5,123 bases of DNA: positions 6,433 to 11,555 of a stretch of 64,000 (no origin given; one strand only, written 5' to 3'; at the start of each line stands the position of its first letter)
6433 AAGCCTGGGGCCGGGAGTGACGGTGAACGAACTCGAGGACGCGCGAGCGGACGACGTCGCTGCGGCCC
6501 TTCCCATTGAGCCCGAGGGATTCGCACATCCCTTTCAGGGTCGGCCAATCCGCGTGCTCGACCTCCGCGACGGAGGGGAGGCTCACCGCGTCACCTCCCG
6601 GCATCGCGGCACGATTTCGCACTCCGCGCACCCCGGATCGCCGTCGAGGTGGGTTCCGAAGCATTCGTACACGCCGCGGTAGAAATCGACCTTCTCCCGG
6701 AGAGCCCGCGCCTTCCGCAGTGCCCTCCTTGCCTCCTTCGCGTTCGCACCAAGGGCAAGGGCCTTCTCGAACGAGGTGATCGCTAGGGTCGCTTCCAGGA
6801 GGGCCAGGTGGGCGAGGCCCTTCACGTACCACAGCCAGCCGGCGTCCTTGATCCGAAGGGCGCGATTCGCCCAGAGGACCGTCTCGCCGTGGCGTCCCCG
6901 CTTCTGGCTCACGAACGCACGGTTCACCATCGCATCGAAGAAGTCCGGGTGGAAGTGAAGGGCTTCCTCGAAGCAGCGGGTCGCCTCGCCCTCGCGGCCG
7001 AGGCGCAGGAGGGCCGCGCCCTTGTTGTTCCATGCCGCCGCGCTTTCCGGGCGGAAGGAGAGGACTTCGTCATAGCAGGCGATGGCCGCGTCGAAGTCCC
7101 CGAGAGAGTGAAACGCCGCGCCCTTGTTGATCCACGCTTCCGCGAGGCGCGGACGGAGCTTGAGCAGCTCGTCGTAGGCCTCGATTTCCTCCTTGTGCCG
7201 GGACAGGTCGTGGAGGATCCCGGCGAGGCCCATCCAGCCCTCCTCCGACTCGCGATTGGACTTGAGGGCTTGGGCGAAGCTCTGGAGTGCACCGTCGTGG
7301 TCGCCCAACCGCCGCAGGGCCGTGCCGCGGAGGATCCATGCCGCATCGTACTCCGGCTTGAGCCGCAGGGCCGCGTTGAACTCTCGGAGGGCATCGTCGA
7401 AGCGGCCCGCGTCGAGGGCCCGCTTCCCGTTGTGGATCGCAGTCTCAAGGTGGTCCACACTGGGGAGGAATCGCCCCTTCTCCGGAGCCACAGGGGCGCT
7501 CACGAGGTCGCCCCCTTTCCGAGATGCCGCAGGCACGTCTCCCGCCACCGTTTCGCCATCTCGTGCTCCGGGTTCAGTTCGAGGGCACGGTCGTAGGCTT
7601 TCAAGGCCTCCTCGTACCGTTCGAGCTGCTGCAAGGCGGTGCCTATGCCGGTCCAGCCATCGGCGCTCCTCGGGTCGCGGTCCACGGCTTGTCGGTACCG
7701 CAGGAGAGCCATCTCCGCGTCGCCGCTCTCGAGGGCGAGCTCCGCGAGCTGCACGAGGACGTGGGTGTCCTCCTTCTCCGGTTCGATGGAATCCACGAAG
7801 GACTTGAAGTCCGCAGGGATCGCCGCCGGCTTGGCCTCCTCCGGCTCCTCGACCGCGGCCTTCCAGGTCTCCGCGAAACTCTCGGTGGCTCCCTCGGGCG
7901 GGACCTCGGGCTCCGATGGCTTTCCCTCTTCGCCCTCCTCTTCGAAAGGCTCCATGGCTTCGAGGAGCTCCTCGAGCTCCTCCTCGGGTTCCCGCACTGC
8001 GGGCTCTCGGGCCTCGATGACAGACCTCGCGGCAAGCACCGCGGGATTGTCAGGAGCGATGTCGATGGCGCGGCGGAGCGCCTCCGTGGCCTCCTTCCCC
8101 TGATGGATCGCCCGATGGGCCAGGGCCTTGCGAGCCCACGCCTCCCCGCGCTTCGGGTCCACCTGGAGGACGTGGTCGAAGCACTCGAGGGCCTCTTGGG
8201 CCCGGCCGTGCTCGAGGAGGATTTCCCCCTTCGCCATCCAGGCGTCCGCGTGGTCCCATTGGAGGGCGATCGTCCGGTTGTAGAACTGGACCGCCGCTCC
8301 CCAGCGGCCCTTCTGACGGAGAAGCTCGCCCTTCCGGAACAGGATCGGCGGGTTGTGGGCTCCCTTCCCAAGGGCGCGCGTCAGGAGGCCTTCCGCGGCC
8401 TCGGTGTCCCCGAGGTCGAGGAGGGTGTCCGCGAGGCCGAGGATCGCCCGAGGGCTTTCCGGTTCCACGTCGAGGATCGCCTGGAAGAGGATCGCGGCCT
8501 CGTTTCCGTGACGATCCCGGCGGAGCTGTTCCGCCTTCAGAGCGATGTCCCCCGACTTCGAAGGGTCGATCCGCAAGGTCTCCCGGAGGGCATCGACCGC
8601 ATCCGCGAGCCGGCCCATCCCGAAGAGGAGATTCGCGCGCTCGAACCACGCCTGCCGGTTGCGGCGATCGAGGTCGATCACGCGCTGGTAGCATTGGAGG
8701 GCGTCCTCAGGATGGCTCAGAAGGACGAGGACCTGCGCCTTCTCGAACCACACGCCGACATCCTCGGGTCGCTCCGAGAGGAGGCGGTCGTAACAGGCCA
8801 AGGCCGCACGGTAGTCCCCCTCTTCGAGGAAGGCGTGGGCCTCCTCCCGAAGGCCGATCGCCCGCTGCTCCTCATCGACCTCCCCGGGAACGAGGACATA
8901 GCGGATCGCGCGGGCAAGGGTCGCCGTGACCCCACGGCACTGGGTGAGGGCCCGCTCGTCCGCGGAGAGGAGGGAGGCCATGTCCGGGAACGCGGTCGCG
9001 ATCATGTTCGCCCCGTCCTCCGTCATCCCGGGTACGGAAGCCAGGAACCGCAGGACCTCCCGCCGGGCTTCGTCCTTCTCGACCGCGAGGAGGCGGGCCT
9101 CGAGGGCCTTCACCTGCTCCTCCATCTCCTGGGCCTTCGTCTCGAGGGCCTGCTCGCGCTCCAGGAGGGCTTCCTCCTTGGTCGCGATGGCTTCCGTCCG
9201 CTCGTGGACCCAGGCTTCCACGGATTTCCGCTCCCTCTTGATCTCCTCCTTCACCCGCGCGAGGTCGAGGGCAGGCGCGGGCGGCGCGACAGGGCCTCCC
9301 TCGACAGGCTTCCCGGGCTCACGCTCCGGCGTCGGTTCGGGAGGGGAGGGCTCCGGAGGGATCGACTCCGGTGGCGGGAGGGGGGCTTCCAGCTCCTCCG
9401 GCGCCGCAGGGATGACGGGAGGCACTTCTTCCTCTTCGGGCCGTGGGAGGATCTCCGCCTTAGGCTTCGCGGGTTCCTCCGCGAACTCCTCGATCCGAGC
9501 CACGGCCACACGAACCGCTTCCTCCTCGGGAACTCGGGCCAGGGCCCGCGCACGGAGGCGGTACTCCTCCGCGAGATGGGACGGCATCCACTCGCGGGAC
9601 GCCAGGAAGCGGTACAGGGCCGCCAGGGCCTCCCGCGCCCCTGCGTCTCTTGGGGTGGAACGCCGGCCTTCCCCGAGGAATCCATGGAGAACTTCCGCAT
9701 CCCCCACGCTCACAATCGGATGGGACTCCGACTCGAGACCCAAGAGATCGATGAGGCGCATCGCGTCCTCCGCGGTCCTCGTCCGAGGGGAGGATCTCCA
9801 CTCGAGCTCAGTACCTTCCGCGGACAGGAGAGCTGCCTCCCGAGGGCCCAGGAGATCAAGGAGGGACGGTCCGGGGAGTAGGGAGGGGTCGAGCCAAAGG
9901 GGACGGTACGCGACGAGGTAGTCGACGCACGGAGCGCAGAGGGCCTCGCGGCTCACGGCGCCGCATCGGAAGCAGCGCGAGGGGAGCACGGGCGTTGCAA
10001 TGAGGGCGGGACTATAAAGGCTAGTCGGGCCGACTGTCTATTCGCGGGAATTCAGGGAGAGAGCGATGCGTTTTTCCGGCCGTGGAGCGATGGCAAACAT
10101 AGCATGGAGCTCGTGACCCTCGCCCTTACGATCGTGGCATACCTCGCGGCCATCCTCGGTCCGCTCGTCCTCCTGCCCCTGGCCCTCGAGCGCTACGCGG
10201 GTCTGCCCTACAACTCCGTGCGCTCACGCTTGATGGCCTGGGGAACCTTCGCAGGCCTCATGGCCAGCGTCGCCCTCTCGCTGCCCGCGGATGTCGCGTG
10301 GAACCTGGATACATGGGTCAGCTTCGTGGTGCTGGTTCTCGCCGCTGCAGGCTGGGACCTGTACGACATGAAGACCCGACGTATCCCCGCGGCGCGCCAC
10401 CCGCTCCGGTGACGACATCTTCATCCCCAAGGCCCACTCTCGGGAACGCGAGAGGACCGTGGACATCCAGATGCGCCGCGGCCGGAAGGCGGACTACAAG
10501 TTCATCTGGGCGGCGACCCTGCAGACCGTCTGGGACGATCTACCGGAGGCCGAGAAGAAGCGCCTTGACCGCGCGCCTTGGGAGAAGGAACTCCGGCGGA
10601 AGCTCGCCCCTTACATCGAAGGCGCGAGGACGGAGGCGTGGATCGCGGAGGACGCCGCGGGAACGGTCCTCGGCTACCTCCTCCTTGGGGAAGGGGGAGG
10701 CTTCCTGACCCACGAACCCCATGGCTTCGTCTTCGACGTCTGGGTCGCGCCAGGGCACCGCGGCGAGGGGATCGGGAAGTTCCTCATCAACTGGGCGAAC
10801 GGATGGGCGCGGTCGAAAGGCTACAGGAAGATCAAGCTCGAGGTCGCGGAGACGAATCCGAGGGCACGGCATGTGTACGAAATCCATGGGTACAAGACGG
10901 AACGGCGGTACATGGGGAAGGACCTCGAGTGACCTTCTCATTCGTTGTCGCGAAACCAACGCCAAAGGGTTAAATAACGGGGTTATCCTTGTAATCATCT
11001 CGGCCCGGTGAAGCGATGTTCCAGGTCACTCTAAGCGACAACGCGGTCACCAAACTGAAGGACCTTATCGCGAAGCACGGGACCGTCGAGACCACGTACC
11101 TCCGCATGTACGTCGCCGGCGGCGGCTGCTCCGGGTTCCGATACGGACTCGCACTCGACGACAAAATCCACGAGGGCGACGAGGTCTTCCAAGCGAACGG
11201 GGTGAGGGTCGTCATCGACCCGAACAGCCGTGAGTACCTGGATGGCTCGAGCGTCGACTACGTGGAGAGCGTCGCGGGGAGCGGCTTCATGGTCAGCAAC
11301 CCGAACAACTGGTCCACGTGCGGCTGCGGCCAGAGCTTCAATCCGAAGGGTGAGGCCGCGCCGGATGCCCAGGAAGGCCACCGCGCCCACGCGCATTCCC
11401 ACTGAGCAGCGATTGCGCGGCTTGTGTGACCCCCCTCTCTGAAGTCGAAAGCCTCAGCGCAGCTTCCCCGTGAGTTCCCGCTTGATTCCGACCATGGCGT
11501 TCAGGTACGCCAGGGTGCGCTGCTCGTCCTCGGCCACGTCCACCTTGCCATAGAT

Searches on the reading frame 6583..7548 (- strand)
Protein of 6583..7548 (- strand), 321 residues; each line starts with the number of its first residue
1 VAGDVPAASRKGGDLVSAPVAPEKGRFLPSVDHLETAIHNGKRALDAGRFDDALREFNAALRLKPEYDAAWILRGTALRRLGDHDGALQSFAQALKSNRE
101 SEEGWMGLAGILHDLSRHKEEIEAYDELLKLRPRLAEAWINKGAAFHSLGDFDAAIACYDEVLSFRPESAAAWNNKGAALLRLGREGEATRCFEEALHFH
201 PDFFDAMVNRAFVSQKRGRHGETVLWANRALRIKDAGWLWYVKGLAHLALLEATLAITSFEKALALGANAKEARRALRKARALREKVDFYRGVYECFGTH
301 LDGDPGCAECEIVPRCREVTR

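Call 80: search_protein_families(library=pfam, proteins=[window:6583-7548:-], max_evalue=0.00001)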
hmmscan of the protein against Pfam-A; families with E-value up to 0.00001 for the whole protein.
window:6583-7548:- (321 aa): 16 families
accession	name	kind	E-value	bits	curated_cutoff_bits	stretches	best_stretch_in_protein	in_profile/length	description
PF00515.34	TPR_1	-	3e-32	109.5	27.8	2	136-168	1-33/34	Tetratricopeptide repeat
PF13432.12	TPR_16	-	1.4e-29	102.6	32.7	3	41-97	4-60/65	Tetratricopeptide repeat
PF07719.23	TPR_2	-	3.9e-28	95.7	27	0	136-168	1-33/34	Tetratricopeptide repeat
PF13414.12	TPR_11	-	7.8e-27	93.1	26.8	1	143-184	1-42/42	TPR repeat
PF13181.12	TPR_8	-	9.1e-25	85.1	25.7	1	136-168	1-33/34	Tetratricopeptide repeat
PF13431.12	TPR_17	-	7.5e-21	73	24.4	0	158-189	1-32/34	Tetratricopeptide repeat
PF13428.12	TPR_14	-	9.5e-19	66.5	23.5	0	69-109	2-42/44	Tetratricopeptide repeat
PF14559.12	TPR_19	-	1.2e-16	61.2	25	1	44-109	1-66/68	Tetratricopeptide repeat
PF13424.12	TPR_12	-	1.2e-14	54.7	30.1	0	105-166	6-75/77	Tetratricopeptide repeat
PF13371.12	TPR_9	-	8.1e-14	51.8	35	1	151-202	10-61/73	Tetratricopeptide repeat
PF23914.1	TPR_CcmH_CycH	-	3.1e-10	40.6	42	0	54-168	32-153/158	Cytochrome c-type biogenesis protein H TPR domain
PF13176.12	TPR_7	-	1.1e-06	28.7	27.9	0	138-163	1-26/36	Tetratricopeptide repeat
PF13374.12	TPR_10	-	1.9e-06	28.1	27.5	0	171-199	3-31/42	Tetratricopeptide repeat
PF13174.12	TPR_6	-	2.3e-06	28.3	26.3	0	71-98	3-30/33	Tetratricopeptide repeat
PF13429.12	TPR_15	-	7.1e-06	26.1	26.2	0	30-160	109-238/280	Tetratricopeptide repeat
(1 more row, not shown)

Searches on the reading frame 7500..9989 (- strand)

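Call 80: search_protein_families(library=pfam, proteins=[window:7500-9989:-], max_evalue=0.00001)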
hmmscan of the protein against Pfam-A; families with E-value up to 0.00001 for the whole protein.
window:7500-9989:- (829 aa): 17 families
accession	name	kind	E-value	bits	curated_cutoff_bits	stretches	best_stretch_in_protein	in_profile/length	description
PF00515.34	TPR_1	-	3.6e-47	156.8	27.8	1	776-809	1-34/34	Tetratricopeptide repeat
PF07719.23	TPR_2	-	2.1e-44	146.4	27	1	776-809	1-34/34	Tetratricopeptide repeat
PF13432.12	TPR_16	-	1.9e-36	124.5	32.7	4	747-808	2-63/65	Tetratricopeptide repeat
PF13181.12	TPR_8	-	6.3e-35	116.8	25.7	0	777-809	2-34/34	Tetratricopeptide repeat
PF14559.12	TPR_19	-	3.8e-34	117.3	25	3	591-656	1-66/68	Tetratricopeptide repeat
PF13431.12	TPR_17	-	2.1e-32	109.1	24.4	0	569-602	1-34/34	Tetratricopeptide repeat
PF13414.12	TPR_11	-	4.2e-31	106.8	26.8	0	788-808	6-26/42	TPR repeat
PF13428.12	TPR_14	-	2.7e-28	96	23.5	0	383-420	7-44/44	Tetratricopeptide repeat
PF13371.12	TPR_9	-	1.1e-21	77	35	1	387-447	5-65/73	Tetratricopeptide repeat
PF13424.12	TPR_12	-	5.6e-18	65.3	30.1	0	581-646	3-76/77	Tetratricopeptide repeat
PF12895.13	ANAPC3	-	5.8e-18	65.4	27.2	0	391-471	3-82/82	Anaphase-promoting complex, cyclosome, subunit 3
PF13176.12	TPR_7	-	3.9e-17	61.2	27.9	0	781-807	4-32/36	Tetratricopeptide repeat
PF23914.1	TPR_CcmH_CycH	-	6.6e-16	59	42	0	765-811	39-85/158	Cytochrome c-type biogenesis protein H TPR domain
PF13174.12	TPR_6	-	1.4e-13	50.9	26.3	0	782-808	6-32/33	Tetratricopeptide repeat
PF24575.1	TPR_Slam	-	8.7e-10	39.4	35.2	0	382-422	52-92/104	Surface lipoprotein assembly modifier, N-terminal TPR repeats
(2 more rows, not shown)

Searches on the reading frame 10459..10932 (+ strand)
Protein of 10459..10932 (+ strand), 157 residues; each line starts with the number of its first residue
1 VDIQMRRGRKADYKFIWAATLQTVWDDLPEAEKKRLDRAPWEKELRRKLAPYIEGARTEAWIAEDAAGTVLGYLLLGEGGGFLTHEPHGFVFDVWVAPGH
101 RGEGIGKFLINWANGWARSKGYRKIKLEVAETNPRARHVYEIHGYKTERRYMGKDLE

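Call 80: search_protein_families(library=pfam, proteins=[window:10459-10932:+], max_evalue=0.00001)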
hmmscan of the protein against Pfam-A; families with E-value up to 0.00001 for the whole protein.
window:10459-10932:+ (157 aa): 3 families
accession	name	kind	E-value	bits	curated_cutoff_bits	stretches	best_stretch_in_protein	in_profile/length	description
PF00583.31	Acetyltransf_1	-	1.3e-19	71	20.7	1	34-145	13-116/116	Acetyltransferase (GNAT) family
PF13508.13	Acetyltransf_7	-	3.2e-12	47.1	27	1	59-146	4-83/84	Acetyltransferase (GNAT) domain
PF13673.13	Acetyltransf_10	-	8.5e-06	26.2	23.6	0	52-147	25-109/128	Acetyltransferase (GNAT) domain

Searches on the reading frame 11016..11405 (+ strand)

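Call 81: search_protein_families(library=pfam, proteins=[window:11016-11405:+], max_evalue=0.00001)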
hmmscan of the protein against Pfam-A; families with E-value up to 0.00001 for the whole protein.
window:11016-11405:+ (129 aa): 1 family
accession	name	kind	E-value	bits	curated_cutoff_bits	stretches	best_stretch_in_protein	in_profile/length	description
PF01521.26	Fe-S_biosyn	-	1.9e-18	67.1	26.3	1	3-105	2-109/110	Iron-sulphur cluster biosynthesis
